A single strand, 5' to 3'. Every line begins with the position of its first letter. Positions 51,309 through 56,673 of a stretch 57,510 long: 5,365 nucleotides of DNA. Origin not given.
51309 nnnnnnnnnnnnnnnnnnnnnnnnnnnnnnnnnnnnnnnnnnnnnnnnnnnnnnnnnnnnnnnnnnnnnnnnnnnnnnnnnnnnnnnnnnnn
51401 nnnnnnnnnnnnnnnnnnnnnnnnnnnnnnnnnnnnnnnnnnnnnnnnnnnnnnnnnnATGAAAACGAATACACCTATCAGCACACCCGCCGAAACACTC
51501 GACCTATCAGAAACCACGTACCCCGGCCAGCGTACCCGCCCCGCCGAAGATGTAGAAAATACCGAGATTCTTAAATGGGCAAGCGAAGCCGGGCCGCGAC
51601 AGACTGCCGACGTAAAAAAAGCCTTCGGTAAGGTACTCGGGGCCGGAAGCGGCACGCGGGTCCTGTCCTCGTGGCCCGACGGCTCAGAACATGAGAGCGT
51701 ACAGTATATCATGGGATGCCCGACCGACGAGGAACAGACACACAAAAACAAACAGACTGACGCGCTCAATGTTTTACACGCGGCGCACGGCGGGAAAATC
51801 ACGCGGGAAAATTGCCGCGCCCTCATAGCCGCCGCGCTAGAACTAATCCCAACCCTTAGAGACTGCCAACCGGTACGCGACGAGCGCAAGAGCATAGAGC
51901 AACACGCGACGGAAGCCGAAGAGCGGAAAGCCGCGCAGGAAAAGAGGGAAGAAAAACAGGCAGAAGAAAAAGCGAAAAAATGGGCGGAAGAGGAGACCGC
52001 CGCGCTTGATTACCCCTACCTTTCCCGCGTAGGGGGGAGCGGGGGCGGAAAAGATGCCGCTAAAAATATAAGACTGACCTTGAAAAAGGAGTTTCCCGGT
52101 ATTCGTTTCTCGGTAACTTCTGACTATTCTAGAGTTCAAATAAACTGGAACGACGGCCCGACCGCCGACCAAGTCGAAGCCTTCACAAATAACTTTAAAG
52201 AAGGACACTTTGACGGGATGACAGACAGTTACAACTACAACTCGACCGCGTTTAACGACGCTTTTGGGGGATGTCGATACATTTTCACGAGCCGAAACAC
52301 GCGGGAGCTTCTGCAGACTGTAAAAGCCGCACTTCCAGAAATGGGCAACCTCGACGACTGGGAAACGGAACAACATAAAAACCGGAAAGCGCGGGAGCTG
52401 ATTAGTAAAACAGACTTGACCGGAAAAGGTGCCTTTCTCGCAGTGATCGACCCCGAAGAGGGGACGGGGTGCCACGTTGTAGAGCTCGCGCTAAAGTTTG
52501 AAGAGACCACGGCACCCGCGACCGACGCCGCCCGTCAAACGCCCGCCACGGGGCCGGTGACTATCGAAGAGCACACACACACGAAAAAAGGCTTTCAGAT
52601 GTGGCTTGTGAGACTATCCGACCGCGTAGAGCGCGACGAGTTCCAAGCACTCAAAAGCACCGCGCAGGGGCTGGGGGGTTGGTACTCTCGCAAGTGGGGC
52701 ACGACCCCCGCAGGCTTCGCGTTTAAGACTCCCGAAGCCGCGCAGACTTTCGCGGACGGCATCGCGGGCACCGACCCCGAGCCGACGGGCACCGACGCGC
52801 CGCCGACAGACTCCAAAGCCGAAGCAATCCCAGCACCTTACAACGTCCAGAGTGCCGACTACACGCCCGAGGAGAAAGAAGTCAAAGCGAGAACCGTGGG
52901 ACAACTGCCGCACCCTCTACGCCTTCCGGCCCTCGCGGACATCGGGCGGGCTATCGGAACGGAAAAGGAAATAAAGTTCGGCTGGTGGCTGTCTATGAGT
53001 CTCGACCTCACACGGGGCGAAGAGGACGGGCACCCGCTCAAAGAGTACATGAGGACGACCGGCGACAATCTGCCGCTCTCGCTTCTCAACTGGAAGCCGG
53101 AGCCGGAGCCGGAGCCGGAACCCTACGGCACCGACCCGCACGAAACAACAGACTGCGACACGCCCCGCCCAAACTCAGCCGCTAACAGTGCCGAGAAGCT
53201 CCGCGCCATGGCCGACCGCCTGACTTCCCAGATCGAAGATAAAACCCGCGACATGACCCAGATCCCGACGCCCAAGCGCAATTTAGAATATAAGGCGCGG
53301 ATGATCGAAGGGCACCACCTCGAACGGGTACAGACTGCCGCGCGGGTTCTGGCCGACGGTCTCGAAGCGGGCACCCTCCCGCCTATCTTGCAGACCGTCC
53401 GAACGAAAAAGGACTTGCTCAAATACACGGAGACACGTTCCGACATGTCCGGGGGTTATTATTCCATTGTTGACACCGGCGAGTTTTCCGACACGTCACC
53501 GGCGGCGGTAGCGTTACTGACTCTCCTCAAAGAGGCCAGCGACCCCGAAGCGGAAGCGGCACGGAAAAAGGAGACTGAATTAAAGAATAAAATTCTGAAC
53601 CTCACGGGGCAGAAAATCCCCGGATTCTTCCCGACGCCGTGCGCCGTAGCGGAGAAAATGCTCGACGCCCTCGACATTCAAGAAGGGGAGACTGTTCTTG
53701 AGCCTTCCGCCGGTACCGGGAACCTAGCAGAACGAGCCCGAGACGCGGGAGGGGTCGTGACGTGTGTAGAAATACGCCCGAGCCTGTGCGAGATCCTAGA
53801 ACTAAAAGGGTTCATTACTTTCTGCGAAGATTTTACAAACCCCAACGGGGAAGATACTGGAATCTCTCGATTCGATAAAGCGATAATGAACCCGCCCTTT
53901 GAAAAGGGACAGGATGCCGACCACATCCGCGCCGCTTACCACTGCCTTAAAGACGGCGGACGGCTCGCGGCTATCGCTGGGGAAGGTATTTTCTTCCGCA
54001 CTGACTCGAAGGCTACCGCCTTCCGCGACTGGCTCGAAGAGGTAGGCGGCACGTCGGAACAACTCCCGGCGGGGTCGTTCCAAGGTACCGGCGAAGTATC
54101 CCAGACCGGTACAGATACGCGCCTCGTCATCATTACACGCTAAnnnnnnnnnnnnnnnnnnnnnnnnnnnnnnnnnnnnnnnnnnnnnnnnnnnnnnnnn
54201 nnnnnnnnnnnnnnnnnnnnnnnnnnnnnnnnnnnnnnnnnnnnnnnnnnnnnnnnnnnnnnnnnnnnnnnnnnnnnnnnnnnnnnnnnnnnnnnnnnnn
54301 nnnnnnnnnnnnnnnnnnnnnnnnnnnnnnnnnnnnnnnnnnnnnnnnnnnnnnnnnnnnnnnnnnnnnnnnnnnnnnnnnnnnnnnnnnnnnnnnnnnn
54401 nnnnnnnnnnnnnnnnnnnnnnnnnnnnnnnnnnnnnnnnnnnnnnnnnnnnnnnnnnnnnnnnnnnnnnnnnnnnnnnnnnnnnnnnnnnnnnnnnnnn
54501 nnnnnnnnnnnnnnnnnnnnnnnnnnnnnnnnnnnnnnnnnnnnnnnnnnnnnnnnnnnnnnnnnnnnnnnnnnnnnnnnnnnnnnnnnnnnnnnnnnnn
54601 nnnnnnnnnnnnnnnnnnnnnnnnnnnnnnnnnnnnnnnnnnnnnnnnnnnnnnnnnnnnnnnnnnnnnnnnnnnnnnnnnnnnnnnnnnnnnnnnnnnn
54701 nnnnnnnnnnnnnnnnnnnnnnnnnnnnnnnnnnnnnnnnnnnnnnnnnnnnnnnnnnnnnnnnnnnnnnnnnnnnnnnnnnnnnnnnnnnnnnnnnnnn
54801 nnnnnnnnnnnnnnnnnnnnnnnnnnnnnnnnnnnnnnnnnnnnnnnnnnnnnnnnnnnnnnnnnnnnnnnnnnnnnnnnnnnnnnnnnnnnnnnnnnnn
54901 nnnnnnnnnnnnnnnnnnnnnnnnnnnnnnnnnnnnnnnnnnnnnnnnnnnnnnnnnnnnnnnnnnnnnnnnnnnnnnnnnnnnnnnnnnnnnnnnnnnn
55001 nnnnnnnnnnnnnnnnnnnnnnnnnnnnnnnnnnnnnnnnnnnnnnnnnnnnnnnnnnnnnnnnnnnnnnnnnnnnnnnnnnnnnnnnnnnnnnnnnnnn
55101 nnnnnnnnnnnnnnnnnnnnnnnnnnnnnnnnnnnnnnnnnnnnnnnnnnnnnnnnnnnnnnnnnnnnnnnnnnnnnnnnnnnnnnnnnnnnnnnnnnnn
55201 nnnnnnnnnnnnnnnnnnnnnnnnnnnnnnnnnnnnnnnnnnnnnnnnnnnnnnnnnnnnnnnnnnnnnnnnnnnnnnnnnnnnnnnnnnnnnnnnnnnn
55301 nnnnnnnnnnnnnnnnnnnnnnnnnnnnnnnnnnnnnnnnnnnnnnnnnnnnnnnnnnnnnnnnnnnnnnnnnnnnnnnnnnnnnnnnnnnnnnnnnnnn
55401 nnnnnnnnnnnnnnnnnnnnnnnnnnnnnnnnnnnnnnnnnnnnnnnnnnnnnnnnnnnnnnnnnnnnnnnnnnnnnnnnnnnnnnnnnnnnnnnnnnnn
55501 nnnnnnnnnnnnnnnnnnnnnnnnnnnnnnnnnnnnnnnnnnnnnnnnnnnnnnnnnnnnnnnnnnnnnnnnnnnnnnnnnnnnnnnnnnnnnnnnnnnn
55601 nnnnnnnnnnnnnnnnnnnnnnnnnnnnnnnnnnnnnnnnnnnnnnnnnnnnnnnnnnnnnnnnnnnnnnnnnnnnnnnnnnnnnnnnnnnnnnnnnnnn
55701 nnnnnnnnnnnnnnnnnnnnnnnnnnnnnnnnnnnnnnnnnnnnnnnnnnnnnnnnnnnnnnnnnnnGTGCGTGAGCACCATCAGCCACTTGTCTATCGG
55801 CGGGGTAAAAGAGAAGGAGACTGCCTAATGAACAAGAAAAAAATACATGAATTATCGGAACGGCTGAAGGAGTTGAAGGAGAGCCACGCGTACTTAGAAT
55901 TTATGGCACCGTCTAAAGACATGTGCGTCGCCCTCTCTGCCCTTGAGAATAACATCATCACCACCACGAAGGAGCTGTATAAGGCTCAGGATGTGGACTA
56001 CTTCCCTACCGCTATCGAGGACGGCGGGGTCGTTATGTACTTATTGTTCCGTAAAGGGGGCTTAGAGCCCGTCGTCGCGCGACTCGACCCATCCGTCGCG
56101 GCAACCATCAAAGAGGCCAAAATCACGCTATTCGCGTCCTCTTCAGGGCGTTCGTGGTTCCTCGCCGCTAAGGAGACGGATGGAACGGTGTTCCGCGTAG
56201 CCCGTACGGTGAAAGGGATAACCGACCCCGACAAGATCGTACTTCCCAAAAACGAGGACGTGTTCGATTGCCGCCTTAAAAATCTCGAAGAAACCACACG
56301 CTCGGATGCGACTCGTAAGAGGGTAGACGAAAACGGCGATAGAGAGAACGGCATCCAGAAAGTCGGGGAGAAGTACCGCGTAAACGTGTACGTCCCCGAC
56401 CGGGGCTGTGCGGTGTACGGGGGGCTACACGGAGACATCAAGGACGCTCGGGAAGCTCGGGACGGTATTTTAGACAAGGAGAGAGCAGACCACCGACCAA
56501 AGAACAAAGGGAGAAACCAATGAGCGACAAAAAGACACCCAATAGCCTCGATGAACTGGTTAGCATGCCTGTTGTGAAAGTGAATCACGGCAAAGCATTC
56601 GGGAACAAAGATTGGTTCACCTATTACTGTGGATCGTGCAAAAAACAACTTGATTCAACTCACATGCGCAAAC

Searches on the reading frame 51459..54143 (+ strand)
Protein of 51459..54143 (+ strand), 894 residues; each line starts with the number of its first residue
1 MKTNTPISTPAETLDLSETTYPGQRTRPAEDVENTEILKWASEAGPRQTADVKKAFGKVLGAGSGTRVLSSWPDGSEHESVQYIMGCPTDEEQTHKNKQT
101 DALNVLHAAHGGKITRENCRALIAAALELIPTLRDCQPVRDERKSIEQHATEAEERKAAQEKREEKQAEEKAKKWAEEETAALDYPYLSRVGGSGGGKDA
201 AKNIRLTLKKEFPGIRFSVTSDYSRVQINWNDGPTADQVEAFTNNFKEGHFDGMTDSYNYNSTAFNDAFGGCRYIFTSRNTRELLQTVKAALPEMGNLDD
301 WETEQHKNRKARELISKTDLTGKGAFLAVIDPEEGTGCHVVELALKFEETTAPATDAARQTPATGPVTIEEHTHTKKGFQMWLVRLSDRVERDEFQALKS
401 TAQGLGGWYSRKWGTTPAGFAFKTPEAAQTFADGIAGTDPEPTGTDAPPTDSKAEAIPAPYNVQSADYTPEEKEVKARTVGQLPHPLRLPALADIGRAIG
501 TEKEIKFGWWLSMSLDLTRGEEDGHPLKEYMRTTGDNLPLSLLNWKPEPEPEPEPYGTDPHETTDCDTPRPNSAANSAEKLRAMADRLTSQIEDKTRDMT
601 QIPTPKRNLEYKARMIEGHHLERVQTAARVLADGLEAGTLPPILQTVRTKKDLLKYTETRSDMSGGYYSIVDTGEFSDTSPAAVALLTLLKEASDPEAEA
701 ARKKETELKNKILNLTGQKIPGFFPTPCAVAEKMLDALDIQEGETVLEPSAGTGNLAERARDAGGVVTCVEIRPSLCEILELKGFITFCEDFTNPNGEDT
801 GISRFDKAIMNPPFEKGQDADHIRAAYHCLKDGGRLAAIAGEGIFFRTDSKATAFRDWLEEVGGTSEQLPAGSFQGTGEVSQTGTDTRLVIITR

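Call 102: search_protein_families(library=phrogs, proteins=[window:51459-54143:+], max_evalue=0.001)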
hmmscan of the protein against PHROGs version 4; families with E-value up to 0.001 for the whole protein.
window:51459-54143:+ (894 aa): 14 families
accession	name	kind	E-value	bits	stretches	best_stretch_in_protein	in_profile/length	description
phrog_15406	-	other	8.6e-77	259.6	2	700-894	1227-1417/2789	DNA methyltransferase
phrog_11358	-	unknown function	2.5e-75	254.6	2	709-892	1832-2013/3431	-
phrog_9793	-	unknown function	4.8e-61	208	1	681-894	566-771/772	-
phrog_18947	-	unknown function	4.4e-60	204.2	1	701-894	547-736/1537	-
phrog_22901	-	unknown function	3.1e-52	178.2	1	702-892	614-800/1394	-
phrog_9133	-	unknown function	2.8e-48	165.6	1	702-894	715-904/1259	-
phrog_6263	-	other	3.9e-29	102.7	1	719-839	390-506/548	DNA methyltransferase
phrog_15549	-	unknown function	9.3e-18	65.6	1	198-265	13-81/172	-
phrog_32703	-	unknown function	3.2e-10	40.3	1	723-869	11-152/480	-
phrog_10691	-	unknown function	5.7e-09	33.9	1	723-894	2359-2526/3925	-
phrog_799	-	other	4.2e-08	33.8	1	723-822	214-296/458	DNA methyltransferase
phrog_3820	-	other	3.8e-06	27.2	1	722-828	49-152/255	DNA methyltransferase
phrog_1685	-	unknown function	0.00085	17.6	1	725-820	96-193/2278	-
phrog_11371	-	unknown function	0.00087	19.5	0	700-759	268-326/383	-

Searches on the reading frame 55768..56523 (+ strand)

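Call 102: search_protein_families(library=phrogs, proteins=[window:55768-56523:+], max_evalue=0.001)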
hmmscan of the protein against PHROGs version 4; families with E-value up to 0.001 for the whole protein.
window:55768-56523:+ (251 aa): 1 family
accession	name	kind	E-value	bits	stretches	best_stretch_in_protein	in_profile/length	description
phrog_99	-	DNA, RNA and nucleotide metabolism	0.00026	21.8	1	157-246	177-267/383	HNH endonuclease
